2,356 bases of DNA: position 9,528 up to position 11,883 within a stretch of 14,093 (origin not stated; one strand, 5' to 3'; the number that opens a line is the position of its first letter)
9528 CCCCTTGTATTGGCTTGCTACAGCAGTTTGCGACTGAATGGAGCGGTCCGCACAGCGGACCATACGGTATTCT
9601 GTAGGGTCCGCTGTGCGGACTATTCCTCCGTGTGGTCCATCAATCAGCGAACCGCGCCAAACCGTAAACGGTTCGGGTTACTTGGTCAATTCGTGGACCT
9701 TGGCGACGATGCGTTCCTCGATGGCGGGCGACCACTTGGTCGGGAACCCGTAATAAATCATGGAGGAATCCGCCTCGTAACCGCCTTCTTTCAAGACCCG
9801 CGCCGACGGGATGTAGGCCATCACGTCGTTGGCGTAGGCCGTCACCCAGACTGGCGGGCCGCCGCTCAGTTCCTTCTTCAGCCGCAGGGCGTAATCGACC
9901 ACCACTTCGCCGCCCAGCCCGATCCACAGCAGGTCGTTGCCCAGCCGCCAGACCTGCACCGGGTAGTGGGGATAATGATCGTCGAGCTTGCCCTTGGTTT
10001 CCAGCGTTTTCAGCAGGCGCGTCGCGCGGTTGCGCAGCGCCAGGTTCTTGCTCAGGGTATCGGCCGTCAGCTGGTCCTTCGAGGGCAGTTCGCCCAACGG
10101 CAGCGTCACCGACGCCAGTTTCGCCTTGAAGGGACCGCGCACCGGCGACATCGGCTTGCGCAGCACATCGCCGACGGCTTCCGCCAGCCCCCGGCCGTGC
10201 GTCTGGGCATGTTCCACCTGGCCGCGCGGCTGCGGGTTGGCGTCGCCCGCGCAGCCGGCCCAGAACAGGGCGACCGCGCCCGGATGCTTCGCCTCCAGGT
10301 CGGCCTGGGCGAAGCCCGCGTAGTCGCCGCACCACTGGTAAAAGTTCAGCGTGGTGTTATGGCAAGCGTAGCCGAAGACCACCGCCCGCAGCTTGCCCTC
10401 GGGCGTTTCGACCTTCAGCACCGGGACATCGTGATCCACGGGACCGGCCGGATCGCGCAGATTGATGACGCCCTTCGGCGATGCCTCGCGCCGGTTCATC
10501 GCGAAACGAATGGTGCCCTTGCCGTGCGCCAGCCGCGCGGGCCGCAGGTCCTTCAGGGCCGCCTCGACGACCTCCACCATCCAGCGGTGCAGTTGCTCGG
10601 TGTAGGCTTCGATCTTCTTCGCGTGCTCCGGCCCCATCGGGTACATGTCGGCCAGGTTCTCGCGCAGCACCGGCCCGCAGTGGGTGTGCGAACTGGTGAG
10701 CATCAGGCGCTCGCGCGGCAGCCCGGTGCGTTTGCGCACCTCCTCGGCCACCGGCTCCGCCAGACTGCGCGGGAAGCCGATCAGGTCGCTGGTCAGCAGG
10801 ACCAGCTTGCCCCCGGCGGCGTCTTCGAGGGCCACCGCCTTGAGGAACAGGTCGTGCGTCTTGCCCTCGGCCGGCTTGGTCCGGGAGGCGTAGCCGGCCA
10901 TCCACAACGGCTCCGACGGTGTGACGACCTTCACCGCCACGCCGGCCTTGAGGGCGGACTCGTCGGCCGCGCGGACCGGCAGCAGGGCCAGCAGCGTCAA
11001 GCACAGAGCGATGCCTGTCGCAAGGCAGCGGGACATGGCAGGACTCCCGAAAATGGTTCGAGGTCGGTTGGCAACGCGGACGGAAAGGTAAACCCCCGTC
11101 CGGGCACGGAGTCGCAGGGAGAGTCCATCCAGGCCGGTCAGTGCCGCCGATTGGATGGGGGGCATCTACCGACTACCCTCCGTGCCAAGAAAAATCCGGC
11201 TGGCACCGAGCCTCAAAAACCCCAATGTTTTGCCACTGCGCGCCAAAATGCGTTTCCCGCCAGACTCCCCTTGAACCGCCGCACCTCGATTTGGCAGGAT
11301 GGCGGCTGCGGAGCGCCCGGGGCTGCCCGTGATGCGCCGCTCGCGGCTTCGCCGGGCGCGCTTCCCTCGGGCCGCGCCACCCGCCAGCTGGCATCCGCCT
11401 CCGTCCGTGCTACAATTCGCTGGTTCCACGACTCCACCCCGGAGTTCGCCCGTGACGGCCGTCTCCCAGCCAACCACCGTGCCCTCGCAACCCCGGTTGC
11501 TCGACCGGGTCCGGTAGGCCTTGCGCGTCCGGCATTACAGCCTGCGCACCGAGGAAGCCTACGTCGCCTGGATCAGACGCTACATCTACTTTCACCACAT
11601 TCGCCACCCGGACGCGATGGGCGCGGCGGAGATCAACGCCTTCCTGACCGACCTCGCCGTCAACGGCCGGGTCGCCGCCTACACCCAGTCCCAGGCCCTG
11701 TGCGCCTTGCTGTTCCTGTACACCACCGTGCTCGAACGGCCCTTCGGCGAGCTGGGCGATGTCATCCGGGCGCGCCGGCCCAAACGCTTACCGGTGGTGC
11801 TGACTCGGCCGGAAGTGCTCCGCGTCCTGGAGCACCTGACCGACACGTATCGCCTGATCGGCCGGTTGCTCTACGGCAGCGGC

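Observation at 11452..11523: intI reading frame interrupted by an in-frame amber codon exactly where IntI1 has a Glu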

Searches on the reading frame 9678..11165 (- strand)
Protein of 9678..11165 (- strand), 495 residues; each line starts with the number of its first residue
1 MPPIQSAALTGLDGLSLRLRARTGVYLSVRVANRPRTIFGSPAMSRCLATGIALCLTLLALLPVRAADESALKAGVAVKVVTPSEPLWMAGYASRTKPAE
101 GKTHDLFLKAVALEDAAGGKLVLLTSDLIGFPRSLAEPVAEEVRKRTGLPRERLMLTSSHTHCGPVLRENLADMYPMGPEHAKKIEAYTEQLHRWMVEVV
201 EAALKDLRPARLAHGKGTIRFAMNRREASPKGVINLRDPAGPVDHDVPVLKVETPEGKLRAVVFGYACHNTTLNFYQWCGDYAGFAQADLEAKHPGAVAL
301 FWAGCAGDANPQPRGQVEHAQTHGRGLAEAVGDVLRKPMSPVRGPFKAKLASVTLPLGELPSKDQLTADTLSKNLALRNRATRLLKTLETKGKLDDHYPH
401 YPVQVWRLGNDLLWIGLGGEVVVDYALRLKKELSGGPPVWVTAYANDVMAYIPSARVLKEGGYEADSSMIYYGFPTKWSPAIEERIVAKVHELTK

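Call 15: search_protein_families(library=pfam, proteins=[window:9678-11165:-], max_evalue=0.01)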
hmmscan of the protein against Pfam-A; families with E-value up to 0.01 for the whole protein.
window:9678-11165:- (495 aa): 1 family
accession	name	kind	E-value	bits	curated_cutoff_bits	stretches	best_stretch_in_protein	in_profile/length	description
PF04734.18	Ceramidase_alk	-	1.3e-10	41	32.1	1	86-317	16-262/509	Neutral/alkaline non-lysosomal ceramidase, N-terminal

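Call 50: find_homologous_proteins(query=window:9678-11165:-, max_evalue=1e-30)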
Query window:9678-11165:- (495 aa): 8000 proteins with E <= 1e-30 among 8000 candidates; the best 120 are listed.
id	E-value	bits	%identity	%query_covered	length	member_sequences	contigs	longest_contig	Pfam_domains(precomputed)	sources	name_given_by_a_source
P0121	0.0e+0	1030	100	91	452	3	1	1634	PF04734.19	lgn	-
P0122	1.5e-267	906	87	91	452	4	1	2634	PF04734.19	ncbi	-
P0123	6.5e-232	789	74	90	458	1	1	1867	PF04734.19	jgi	jgi:neutral/alkaline ceramidase-like enzyme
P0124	1.8e-217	741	72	90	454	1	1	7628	PF04734.19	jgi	jgi:hypothetical protein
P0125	1.7e-213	728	74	85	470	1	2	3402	PF04734.19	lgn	-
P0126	2.5e-212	724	73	86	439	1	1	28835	PF04734.19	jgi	jgi:hypothetical protein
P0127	2.4e-209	714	72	86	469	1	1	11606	PF04734.19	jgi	-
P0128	4.4e-207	707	68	91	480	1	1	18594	PF04734.19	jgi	jgi:neutral ceramidase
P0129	6.7e-207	706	73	83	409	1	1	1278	PF04734.19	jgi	jgi:neutral ceramidase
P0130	1.1e-206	706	72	85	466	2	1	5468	PF04734.19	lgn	-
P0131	1.9e-206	705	70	89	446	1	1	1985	PF04734.19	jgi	jgi:hypothetical protein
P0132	3.4e-206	704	71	86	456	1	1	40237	PF04734.19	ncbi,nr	ncbi:MAG: neutral/alkaline non-lysosomal ceramidase N-terminal domain-containing protein [Gemmatacea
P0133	5.4e-206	703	68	93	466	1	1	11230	PF04734.19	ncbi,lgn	-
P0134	1.3e-205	702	70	86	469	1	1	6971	PF04734.19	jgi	jgi:hypothetical protein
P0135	2.3e-205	701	71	86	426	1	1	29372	PF04734.19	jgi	jgi:hypothetical protein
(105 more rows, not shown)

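Call 51: find_encoding_contigs(protein=P0121, flank=10000, max_places=10)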
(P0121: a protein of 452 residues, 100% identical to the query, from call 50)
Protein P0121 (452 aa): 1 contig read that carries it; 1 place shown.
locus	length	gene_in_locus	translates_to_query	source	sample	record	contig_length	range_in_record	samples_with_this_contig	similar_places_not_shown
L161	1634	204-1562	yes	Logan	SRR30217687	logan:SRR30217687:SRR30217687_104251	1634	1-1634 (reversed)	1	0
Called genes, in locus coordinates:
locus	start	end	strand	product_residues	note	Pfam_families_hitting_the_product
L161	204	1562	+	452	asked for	PF04734:Ceramidase_alk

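Call 52: find_encoding_contigs(protein=P0122, flank=10000, max_places=10)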
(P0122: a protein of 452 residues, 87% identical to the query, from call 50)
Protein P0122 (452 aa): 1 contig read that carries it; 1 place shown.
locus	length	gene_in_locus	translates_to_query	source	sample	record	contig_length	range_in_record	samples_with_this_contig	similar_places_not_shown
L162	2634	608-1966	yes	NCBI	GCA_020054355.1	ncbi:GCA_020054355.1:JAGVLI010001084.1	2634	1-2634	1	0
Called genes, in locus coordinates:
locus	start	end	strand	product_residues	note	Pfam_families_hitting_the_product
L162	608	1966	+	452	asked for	PF04734:Ceramidase_alk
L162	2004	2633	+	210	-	?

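Call 55: list_cluster_members(proteins=[P0121, P0122, P0001, P0292])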
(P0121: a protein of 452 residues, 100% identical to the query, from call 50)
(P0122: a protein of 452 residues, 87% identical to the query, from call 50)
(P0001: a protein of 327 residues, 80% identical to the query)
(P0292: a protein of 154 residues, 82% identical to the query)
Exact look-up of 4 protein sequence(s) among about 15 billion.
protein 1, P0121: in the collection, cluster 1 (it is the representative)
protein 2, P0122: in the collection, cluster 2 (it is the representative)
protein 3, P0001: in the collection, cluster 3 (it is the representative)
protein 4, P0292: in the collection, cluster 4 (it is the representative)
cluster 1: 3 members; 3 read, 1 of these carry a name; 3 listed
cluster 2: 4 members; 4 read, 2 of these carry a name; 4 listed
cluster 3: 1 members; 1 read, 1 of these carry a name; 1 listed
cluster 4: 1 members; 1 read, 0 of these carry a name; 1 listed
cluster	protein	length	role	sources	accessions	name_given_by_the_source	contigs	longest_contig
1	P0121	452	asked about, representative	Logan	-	-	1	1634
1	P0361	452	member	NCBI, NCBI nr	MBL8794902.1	MAG: neutral/alkaline non-lysosomal ceramidase N-terminal domain-containing protein ... | neutral/alkaline non-lysosomal ceramidase N-terminal domain-containing protein ...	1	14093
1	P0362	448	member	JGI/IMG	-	-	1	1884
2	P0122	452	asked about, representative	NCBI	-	-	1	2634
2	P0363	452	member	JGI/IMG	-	neutral ceramidase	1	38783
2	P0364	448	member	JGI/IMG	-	hypothetical protein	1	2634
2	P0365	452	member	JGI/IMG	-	-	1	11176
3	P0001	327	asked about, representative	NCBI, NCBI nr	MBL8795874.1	MAG: integron integrase [Planctomycetia bacterium] | integron integrase [Planctomycetia bacterium]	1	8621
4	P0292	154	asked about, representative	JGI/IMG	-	-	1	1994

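Call 56: find_encoding_contigs(protein=P0362, flank=10000)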
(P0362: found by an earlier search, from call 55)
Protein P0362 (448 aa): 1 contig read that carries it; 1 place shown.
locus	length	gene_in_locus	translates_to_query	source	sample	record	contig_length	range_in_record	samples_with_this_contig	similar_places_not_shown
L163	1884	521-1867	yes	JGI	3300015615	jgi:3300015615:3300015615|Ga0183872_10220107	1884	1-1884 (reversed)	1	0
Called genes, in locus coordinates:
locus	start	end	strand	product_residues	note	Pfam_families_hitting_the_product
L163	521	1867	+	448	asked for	PF04734:Ceramidase_alk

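Call 57: find_encoding_contigs(protein=P0363, flank=10000)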
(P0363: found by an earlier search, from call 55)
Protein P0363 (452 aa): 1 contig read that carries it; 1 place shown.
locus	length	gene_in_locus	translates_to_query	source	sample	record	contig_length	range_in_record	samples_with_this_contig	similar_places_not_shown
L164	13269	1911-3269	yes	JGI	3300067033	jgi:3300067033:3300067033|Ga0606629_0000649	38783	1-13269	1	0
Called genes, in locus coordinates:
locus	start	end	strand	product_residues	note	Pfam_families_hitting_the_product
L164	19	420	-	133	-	-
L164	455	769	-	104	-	PF02617:ClpS (weak)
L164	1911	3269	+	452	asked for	PF04734:Ceramidase_alk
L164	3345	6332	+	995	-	PF23500:DUF7133, PF13646:HEAT_2 (faint), PF00034:Cytochrom_C (weak), PF13442:Cytochrome_CBB3 (faint)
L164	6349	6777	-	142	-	PF01844:HNH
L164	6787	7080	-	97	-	-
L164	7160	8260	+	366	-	PF12715:Abhydrolase_7, PF05448:AXE1 (weak), PF02129:Peptidase_S15 (faint), PF01738:DLH, PF22244:GCE_fung (weak), PF12697:Abhydrolase_6 (weak), PF00326:Peptidase_S9, PF00561:Abhydrolase_1 (weak), +1 more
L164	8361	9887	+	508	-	-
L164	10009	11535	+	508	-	-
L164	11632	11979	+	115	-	-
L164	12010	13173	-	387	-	PF00266:Aminotran_5, PF01041:DegT_DnrJ_EryC1 (weak), PF01212:Beta_elim_lyase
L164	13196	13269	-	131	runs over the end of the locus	PF14430:Imm1 (weak)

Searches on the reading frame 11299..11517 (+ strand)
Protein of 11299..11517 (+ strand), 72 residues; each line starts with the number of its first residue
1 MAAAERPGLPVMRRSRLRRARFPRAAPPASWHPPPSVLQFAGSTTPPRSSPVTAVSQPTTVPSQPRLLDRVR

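Call 64: find_encoding_contigs(protein=window:11299-11517:+, flank=10000)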
Protein window:11299-11517:+ (72 aa): no gene with exactly this product is on record in the collection.

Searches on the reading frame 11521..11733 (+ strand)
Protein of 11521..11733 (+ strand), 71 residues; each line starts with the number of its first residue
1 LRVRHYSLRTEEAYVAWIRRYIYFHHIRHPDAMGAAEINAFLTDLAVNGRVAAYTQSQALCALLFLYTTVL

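Call 75: list_cluster_members(proteins=[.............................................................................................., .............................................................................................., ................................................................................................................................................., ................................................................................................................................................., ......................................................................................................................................, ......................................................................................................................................, window:11521-11733:+, window:11617-11733:+, window:11332-11514:+, window:11169-11477:-])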
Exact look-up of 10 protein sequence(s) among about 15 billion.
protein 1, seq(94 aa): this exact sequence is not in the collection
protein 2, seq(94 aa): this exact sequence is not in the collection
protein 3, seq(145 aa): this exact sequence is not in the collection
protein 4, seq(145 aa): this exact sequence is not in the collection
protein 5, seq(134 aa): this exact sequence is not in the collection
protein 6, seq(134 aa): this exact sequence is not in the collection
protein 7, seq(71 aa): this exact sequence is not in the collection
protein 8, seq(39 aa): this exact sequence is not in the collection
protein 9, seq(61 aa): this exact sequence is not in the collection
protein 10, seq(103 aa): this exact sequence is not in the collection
